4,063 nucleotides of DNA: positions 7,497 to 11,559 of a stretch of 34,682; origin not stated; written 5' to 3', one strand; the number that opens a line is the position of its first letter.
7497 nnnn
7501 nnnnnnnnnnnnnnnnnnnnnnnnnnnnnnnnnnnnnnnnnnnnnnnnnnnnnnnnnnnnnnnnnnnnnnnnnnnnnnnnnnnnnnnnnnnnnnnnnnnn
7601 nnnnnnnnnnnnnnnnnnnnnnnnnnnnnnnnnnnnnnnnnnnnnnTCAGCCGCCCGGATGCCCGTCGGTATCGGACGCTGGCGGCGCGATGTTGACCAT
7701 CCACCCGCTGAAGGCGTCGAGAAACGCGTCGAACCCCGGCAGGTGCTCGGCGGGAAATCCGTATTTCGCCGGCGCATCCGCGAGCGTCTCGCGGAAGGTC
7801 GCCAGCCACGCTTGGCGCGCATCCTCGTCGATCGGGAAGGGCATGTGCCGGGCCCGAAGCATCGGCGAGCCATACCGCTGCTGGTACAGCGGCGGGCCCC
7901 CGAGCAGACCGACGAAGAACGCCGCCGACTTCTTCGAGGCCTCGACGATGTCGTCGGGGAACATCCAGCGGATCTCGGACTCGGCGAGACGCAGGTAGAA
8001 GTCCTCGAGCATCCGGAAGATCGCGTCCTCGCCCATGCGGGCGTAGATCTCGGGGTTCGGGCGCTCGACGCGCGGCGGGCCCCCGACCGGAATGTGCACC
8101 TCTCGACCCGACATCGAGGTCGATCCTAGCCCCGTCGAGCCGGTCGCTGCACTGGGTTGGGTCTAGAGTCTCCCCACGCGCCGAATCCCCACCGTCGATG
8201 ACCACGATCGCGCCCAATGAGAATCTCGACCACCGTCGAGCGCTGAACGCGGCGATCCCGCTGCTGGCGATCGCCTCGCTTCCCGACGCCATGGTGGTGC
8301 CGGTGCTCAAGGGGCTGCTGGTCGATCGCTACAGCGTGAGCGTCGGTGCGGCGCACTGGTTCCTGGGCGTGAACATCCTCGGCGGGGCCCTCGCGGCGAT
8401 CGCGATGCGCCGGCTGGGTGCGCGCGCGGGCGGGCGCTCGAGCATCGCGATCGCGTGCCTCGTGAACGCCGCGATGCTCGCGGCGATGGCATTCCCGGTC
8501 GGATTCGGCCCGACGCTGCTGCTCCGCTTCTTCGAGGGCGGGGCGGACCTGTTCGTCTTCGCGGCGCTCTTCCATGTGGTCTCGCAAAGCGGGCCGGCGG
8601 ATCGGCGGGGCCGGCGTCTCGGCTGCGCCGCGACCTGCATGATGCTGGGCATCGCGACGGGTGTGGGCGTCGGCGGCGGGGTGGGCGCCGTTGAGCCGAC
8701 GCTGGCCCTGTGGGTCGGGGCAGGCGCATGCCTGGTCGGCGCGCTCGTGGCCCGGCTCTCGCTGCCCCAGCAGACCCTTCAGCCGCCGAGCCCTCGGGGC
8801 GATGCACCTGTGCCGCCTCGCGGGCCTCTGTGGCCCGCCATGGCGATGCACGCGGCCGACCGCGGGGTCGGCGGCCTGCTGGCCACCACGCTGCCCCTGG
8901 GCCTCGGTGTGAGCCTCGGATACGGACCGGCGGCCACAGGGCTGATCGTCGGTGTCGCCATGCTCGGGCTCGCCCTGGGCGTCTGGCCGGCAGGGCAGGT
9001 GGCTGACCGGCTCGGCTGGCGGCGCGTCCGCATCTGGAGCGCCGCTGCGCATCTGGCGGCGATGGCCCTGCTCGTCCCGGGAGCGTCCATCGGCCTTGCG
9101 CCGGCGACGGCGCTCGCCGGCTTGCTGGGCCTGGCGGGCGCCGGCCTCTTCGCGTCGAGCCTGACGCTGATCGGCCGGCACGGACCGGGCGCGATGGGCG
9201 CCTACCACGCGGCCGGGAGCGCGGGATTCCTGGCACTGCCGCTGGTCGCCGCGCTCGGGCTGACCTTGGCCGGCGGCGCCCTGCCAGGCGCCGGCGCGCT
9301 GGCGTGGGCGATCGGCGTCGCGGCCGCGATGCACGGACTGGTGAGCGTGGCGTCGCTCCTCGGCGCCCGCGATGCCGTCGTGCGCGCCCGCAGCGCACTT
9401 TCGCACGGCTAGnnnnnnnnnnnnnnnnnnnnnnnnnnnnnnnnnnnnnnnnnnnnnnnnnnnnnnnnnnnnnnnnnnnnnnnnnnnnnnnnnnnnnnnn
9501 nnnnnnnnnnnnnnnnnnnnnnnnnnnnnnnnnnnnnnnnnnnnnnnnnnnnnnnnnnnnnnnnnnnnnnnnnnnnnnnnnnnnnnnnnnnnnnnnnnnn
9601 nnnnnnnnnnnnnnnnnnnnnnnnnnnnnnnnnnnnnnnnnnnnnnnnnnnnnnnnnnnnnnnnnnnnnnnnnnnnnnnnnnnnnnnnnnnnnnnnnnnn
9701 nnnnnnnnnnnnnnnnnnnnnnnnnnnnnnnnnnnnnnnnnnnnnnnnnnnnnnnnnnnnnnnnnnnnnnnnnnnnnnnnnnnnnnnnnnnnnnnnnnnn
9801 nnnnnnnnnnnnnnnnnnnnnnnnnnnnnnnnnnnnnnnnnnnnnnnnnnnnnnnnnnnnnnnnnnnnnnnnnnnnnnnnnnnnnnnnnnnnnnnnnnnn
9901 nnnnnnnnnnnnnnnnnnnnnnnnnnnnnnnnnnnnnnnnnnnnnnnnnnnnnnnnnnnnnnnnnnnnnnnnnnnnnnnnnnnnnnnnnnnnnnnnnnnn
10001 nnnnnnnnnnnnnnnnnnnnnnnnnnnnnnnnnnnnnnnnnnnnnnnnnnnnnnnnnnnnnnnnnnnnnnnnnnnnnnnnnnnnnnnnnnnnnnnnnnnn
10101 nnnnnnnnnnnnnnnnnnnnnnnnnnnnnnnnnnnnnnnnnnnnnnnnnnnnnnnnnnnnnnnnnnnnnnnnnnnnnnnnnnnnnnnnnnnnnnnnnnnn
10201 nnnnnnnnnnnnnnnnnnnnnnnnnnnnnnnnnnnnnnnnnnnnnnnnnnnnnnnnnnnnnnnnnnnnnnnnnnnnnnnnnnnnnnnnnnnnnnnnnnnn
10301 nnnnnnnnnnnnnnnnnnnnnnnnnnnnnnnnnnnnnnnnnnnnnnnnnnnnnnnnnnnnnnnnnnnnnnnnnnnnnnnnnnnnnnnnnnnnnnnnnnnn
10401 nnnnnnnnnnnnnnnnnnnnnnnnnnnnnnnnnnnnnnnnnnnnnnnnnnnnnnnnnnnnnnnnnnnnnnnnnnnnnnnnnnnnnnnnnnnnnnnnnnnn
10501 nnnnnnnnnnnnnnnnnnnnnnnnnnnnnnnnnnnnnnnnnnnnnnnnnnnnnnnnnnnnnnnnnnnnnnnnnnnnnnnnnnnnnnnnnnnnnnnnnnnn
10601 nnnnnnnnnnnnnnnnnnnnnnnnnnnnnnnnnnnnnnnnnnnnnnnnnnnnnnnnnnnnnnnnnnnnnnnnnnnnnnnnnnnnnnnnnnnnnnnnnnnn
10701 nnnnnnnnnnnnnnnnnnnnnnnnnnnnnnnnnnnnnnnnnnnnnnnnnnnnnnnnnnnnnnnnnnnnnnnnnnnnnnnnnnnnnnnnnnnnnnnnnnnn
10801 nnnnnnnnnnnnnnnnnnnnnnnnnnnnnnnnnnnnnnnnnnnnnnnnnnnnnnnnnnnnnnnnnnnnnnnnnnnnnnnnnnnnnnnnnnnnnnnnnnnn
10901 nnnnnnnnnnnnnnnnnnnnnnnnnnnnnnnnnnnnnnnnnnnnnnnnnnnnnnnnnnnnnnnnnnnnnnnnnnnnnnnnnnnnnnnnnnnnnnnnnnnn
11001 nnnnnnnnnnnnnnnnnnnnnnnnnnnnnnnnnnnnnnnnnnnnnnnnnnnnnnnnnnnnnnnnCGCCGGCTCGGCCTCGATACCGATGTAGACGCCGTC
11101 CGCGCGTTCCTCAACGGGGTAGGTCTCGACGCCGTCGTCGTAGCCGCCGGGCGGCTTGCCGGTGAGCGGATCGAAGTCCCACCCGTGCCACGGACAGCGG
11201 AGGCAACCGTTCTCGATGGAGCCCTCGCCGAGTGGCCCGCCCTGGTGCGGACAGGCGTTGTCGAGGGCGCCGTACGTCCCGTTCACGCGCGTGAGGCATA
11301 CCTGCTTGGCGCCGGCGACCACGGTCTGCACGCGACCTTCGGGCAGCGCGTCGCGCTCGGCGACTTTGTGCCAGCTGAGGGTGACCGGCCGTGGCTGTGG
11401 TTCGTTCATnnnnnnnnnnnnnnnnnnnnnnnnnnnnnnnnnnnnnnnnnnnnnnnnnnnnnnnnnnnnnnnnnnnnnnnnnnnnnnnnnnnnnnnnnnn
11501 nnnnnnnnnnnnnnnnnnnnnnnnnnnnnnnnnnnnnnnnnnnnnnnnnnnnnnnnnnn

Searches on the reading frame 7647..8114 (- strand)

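Call 3: search_protein_families(library=pfam, proteins=[window:7647-8114:-], max_evalue=0.01)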
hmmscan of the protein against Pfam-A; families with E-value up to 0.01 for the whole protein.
window:7647-8114:- (155 aa): 2 families
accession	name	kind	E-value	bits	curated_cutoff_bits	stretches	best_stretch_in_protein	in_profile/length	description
PF01152.27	Bac_globin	-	6.2e-20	72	21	1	23-114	2-98/121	Bacterial-like globin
PF16778.10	Phage_tail_APC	-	0.006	16.8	26.6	0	93-123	23-52/60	Phage tail assembly chaperone protein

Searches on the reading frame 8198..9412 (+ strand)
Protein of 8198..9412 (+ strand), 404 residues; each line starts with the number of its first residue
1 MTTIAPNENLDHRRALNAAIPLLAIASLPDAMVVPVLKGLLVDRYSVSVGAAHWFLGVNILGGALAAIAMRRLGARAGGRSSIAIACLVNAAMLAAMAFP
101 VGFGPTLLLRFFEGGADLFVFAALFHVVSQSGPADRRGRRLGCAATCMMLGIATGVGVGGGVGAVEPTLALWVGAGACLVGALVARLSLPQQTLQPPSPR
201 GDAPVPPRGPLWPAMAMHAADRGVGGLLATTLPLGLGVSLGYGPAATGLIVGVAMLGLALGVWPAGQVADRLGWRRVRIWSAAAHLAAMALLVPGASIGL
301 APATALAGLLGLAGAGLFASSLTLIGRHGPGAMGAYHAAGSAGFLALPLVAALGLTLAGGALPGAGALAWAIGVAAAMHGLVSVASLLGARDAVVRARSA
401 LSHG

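Call 3: search_protein_families(library=pfam, proteins=[window:8198-9412:+], max_evalue=0.01)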
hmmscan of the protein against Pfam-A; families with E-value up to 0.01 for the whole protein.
window:8198-9412:+ (404 aa): 1 family
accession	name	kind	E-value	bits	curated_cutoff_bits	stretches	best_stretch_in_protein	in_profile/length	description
PF07690.21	MFS_1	-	1.4e-17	64.1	33.4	2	23-208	5-193/347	Major Facilitator Superfamily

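Call 6: search_protein_families(library=ncbifam, proteins=[window:8198-9412:+], max_evalue=0.01)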
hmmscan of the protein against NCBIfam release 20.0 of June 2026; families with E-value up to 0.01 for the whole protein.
window:8198-9412:+ (404 aa): 1 family
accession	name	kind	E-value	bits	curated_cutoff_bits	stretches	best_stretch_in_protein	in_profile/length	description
NF002962.0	PRK03633.1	equivalog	3.8e-05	22.9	361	1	36-319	32-304/382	MFS transporter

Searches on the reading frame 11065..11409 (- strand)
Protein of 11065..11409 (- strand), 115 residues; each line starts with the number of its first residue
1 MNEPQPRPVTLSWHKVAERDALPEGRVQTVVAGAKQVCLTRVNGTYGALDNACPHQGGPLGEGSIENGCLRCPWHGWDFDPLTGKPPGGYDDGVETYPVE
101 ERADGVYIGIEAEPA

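Call 66: search_solved_structures(query=window:11065-11409:-, max_evalue=0.001)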
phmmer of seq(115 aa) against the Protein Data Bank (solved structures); distinct sequences matched with E-value up to 0.001: 30.
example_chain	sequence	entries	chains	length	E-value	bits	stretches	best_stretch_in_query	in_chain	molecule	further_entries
5bok_A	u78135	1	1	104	3.3e-11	46.5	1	12-100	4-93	Ferredoxin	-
2qpz_A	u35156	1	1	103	2e-09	40.7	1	11-100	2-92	Naphthalene 1,2-dioxygenase system ferredoxin subunit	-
4p1c_H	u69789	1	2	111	3e-09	40.1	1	13-110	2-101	Toluene-4-monooxygenase system ferredoxin subunit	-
1vm9_A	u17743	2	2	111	3.9e-09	39.8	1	14-110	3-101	Toluene-4-monooxygenase system protein C | Toluene-4-monooxygenase system ferredoxin subunit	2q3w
4p1b_H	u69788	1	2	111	5.9e-09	39.2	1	44-110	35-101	Toluene-4-monooxygenase system ferredoxin subunit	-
1sjg_A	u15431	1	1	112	8.4e-09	38.7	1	12-110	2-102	Toluene-4-monooxygenase system protein C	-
1vck_A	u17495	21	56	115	4.2e-08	36.5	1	13-109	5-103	ferredoxin component of carbazole | Ferredoxin CarAc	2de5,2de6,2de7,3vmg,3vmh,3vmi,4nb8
7fhr_A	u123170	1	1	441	6.9e-08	35.8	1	34-80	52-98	Putative Phthalate 4,5-dioxygenase, subunit alpha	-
3gb4_A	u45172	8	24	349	1.1e-07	35.2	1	12-81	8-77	DdmC | Dicamba O-demethylase, oxygenase component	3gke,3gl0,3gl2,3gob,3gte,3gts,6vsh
6wn3_A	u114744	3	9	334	2.1e-07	34.2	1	12-81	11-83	SxtT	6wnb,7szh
3d89_A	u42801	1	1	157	2.5e-07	33.9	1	24-85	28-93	Rieske domain-containing protein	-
3gcf_A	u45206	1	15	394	5.6e-07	32.8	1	12-101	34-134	Terminal oxygenase component of carbazole 1,9a-dioxygenase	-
4emj_B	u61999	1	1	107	9.1e-07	32.1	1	12-111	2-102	Toluene 1,2-dioxygenase system ferredoxin subunit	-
6wnc_A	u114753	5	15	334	1.4e-06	31.5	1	12-81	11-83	SxtDIOX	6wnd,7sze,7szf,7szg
3dqy_A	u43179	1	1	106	1.7e-06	31.2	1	13-111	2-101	Toluene 1,2-dioxygenase system ferredoxin subunit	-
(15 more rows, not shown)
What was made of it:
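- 11086..11376 (-): Rieske domain of A (residues 12-108); cluster motif at 11185-11253. The closest solved relatives are small Rieske ferredoxins of oxygenase systems at 40-46 bits (call 66).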
